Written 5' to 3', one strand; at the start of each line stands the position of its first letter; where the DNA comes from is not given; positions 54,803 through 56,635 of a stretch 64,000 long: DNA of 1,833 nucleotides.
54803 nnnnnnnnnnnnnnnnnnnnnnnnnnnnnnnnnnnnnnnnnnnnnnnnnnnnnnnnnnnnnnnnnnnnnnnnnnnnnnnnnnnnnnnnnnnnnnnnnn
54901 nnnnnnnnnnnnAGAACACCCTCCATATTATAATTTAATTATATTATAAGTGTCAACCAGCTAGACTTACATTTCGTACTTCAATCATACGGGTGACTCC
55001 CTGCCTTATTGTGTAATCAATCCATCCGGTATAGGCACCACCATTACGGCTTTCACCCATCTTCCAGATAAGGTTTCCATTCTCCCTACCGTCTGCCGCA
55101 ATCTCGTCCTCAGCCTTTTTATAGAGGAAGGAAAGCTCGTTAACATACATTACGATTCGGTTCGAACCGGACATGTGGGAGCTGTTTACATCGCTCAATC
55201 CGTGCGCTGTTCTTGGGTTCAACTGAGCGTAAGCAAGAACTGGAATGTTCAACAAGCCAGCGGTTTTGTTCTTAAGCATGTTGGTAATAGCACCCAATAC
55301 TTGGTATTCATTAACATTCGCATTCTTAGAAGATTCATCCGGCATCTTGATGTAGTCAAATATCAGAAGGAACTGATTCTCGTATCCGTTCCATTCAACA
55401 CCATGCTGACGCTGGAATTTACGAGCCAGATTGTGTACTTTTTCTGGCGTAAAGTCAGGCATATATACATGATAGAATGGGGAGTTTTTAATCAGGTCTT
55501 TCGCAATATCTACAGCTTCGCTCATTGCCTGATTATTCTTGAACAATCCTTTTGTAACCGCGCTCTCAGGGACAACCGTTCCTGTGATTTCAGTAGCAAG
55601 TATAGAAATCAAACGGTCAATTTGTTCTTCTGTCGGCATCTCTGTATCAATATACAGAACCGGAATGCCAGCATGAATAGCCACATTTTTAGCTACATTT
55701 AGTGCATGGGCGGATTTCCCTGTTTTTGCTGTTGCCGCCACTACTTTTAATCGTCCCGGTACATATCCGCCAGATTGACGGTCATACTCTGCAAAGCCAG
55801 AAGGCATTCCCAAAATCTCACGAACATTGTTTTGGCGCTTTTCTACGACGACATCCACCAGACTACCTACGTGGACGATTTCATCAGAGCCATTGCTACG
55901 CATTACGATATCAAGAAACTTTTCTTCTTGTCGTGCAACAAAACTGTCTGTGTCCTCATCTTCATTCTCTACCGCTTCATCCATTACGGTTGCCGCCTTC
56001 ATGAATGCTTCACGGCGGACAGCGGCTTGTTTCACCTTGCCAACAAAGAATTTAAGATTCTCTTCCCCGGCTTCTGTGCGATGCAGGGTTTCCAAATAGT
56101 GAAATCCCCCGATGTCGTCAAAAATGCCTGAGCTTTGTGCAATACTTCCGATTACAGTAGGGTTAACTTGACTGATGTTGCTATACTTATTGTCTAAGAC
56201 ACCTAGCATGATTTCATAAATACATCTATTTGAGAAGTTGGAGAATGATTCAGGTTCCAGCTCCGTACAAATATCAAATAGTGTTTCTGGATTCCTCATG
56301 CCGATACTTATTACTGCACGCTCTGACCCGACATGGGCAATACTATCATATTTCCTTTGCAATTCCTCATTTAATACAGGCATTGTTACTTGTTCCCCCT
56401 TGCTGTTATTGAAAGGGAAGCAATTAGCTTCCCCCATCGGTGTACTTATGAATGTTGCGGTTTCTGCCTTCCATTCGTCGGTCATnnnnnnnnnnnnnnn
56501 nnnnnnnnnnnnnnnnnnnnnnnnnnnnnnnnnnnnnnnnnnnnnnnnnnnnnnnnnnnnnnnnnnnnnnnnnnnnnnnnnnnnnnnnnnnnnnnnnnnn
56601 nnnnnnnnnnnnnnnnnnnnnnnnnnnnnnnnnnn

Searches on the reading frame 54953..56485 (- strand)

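Call 28: search_protein_families(library=phrogs, proteins=[window:54953-56485:-], max_evalue=0.00001)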
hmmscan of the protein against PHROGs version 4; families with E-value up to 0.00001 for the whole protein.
window:54953-56485:- (510 aa): 3 families
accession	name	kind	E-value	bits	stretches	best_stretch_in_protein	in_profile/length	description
phrog_19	-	DNA, RNA and nucleotide metabolism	2.3e-52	179.7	1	53-503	162-581/621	DnaB-like replicative helicase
phrog_243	-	DNA, RNA and nucleotide metabolism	8e-12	45.7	1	216-423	9-192/273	DnaB-like replicative helicase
phrog_239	-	DNA, RNA and nucleotide metabolism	1.4e-09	38.5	1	188-297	302-411/801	DNA primase/helicase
